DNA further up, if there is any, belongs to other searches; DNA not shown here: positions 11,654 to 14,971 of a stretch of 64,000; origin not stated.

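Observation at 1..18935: A SusC/SusD locus built around EEP phosphoesterase-fold proteins and two GH144-like lipoproteins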

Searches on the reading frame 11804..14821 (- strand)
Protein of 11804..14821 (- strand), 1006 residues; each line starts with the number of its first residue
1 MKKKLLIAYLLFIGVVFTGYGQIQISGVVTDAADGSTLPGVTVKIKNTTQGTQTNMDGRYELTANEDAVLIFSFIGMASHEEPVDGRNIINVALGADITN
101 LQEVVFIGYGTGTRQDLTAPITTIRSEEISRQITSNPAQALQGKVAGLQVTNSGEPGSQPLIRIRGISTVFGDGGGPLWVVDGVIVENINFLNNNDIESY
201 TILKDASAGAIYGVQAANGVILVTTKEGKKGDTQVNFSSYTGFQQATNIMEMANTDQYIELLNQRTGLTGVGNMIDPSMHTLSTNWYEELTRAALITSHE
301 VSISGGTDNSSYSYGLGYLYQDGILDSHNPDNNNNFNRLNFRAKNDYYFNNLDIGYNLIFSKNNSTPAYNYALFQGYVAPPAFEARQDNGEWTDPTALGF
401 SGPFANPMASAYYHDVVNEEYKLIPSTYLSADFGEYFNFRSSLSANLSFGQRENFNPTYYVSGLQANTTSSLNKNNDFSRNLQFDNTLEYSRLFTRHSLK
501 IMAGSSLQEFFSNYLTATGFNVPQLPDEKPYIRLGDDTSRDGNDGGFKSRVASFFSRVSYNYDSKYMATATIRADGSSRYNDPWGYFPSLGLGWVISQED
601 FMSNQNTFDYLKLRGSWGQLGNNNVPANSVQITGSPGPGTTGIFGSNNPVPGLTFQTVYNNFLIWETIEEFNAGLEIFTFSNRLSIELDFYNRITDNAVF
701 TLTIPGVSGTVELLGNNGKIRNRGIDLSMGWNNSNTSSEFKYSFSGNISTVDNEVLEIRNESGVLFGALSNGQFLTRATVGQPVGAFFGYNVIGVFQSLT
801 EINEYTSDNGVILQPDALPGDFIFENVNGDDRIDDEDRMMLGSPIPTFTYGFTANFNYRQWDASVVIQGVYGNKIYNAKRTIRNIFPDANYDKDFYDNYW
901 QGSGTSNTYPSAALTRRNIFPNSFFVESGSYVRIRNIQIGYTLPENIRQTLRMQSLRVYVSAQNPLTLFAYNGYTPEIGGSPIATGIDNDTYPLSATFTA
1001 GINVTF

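Call 6: search_protein_families(library=pfam, proteins=[window:11804-14821:-], max_evalue=0.01)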
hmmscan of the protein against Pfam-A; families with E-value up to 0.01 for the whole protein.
window:11804-14821:- (1006 aa): 4 families
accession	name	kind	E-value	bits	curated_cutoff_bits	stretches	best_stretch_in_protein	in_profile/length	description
PF13715.12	CarbopepD_reg_2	-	1.6e-16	60.5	32.2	1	25-105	1-87/88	CarboxypepD_reg-like domain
PF07715.20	Plug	-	5.9e-16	59.3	23.9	1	114-220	2-107/107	TonB-dependent Receptor Plug Domain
PF00593.30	TonB_dep_Rec_b-barrel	-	1.4e-10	42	27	1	391-964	23-435/436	TonB dependent receptor-like, beta-barrel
PF13620.12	CarboxypepD_reg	-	1.1e-09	38.9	32.3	1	24-83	1-65/82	Carboxypeptidase regulatory-like domain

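Call 7: search_protein_families(library=ncbifam, proteins=[window:11804-14821:-], max_evalue=0.001)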
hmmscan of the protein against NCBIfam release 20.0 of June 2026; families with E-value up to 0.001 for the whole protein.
window:11804-14821:- (1006 aa): 2 families
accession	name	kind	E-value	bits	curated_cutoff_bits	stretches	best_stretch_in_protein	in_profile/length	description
TIGR04056.1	OMP_RagA_SusC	subfamily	2.4e-240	800.7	368.25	1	23-1006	1-981/981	SusC/RagA family TonB-linked outer membrane protein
TIGR04057.1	SusC_RagA_signa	signature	7.5e-16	57.6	46.2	1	196-226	1-31/31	SusC/RagA subfamily TonB-dependent outer membrane receptor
